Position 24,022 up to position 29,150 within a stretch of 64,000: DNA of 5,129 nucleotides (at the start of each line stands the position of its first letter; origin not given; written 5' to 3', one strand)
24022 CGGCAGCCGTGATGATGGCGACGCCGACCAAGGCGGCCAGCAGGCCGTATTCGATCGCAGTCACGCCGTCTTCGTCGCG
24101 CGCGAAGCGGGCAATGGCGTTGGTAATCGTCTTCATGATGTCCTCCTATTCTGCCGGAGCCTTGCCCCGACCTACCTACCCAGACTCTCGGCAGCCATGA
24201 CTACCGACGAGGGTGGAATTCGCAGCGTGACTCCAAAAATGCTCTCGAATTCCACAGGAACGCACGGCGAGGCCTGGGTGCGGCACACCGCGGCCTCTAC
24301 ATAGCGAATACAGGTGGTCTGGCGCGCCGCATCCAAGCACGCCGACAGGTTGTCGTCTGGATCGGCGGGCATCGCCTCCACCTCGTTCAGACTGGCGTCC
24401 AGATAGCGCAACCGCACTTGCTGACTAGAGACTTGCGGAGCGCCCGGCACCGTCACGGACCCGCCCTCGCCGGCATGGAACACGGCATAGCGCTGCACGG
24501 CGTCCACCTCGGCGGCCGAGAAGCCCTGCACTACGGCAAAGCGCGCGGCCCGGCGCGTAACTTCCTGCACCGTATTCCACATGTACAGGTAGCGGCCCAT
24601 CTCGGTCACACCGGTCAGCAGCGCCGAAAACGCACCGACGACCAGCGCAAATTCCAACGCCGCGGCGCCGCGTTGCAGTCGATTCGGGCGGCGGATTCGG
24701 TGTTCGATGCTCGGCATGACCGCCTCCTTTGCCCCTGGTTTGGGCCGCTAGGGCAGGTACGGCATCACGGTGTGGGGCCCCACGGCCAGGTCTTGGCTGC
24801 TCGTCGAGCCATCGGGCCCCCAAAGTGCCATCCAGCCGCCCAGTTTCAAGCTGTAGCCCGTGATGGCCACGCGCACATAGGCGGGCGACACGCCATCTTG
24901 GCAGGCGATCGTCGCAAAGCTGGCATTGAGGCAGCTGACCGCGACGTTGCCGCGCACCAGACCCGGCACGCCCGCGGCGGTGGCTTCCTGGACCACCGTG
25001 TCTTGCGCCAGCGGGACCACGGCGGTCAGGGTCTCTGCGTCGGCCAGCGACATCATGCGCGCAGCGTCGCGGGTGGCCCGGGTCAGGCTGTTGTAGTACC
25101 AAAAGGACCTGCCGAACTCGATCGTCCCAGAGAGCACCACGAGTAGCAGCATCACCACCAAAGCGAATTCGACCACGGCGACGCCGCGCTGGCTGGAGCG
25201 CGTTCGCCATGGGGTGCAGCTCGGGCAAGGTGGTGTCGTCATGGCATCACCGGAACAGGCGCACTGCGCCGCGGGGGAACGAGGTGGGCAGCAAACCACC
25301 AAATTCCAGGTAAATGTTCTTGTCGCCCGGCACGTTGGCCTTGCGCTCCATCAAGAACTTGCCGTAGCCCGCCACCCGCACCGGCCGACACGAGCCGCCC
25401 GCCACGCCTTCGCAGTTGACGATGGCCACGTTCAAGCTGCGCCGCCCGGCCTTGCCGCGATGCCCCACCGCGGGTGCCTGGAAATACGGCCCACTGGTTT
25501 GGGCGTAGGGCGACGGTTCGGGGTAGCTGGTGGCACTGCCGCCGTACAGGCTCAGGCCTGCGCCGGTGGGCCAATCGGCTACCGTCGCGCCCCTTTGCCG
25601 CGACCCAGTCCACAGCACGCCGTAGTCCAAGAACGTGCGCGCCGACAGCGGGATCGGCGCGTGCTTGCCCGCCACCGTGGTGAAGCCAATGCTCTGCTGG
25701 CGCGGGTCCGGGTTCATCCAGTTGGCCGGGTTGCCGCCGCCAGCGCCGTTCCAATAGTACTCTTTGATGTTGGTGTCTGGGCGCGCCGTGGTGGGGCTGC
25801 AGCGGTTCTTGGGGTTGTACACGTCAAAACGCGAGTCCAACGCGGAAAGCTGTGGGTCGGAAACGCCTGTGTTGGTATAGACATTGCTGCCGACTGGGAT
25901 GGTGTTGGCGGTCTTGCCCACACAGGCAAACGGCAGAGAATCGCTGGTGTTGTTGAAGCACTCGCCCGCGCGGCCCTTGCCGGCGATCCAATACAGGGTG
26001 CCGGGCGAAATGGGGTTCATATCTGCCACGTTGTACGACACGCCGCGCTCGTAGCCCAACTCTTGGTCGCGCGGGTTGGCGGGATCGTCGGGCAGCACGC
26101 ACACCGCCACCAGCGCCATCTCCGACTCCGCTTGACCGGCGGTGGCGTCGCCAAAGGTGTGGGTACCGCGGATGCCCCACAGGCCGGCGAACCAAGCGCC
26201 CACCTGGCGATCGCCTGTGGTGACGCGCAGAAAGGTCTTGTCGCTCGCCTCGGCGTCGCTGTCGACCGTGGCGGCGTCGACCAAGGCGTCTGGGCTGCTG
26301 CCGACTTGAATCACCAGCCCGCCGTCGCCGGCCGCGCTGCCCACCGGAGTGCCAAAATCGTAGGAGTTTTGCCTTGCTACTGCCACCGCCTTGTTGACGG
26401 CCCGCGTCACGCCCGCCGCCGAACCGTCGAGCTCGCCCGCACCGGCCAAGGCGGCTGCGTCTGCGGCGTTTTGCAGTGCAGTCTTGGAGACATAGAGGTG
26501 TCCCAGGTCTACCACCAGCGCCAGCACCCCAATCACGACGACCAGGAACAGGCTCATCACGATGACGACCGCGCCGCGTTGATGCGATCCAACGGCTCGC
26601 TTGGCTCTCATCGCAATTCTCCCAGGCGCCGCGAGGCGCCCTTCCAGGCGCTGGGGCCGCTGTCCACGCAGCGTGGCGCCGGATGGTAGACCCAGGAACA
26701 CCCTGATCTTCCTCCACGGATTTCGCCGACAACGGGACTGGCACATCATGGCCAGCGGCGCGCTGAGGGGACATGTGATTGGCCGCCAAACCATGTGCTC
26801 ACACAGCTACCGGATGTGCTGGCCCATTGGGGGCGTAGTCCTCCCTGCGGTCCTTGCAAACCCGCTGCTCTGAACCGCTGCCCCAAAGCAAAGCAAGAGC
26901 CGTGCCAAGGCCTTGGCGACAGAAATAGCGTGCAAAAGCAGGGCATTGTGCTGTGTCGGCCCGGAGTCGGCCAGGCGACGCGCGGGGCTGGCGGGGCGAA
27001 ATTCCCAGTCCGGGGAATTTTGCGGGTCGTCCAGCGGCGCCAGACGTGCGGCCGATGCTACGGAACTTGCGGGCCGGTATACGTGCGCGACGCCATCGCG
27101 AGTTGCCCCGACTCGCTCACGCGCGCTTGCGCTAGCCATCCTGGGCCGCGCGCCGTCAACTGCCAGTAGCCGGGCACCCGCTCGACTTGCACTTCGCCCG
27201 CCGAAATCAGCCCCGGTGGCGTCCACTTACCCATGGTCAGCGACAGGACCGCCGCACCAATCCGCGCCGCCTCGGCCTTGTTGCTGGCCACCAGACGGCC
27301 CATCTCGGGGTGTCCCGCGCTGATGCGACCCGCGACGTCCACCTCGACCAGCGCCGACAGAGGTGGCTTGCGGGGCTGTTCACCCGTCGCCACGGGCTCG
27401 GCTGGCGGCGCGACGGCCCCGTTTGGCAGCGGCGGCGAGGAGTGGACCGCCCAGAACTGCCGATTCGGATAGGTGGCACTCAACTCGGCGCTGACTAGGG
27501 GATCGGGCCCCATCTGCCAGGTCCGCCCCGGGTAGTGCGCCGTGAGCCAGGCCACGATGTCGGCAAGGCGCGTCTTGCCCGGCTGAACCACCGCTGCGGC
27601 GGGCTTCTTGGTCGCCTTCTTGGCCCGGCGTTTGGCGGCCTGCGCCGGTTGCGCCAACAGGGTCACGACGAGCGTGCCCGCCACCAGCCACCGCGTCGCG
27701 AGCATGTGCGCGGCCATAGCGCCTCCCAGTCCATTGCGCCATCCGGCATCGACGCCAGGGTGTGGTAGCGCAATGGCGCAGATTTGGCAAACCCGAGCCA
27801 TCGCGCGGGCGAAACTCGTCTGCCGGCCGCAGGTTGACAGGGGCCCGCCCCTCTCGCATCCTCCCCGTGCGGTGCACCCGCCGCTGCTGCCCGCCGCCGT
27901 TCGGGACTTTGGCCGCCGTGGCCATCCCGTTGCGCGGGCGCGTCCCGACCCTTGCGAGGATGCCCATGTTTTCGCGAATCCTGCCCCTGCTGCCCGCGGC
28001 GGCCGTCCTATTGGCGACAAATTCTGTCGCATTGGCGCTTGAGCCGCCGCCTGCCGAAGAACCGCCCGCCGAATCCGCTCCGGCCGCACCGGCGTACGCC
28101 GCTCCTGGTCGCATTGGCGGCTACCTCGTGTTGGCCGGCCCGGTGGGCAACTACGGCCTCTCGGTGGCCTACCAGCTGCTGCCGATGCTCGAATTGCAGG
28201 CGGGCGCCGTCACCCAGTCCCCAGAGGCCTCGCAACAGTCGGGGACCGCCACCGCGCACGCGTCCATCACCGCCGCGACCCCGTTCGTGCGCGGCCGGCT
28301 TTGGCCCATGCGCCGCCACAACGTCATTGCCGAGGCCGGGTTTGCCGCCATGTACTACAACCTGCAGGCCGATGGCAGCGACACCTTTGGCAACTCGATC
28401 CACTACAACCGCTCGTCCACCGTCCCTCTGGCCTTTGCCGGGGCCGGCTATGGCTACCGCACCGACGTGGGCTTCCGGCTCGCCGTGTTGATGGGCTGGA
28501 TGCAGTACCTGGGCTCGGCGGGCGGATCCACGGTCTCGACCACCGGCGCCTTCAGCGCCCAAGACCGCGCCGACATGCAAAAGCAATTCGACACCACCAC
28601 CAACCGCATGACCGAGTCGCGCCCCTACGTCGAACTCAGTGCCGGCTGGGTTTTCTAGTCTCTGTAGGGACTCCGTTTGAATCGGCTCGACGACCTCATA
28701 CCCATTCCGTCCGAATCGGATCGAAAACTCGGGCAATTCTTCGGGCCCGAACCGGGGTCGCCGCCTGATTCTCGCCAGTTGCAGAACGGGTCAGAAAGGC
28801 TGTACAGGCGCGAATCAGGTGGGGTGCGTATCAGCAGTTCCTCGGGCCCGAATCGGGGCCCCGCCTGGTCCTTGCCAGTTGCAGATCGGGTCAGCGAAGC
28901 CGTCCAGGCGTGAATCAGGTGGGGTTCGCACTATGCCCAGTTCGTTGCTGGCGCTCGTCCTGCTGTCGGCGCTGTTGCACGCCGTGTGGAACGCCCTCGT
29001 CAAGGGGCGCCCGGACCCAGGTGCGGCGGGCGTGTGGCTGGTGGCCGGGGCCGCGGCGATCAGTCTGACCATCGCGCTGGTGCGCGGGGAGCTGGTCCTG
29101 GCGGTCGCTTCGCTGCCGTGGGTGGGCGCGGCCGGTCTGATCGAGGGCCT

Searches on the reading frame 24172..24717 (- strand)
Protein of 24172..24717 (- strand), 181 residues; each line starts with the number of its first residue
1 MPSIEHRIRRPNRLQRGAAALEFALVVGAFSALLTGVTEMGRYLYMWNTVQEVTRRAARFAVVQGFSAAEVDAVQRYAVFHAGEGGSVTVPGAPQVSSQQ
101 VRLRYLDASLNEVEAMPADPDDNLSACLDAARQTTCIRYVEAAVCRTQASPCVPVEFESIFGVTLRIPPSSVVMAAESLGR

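Call 32: search_protein_families(library=pfam, proteins=[window:24172-24717:-], max_evalue=0.00001)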
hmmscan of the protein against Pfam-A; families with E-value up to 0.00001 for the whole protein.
window:24172-24717:- (181 aa): 1 family
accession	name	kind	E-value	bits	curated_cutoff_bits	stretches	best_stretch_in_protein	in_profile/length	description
PF07811.17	TadE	-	1.4e-11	44.8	22.9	1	17-59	1-43/43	TadE-like protein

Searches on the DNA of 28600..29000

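Call 42: search_rna_families(source=window, start=28600, end=29000, threshold=evalue, max_evalue=10)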
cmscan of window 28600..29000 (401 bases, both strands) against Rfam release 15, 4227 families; matches with E-value up to 10: 0.
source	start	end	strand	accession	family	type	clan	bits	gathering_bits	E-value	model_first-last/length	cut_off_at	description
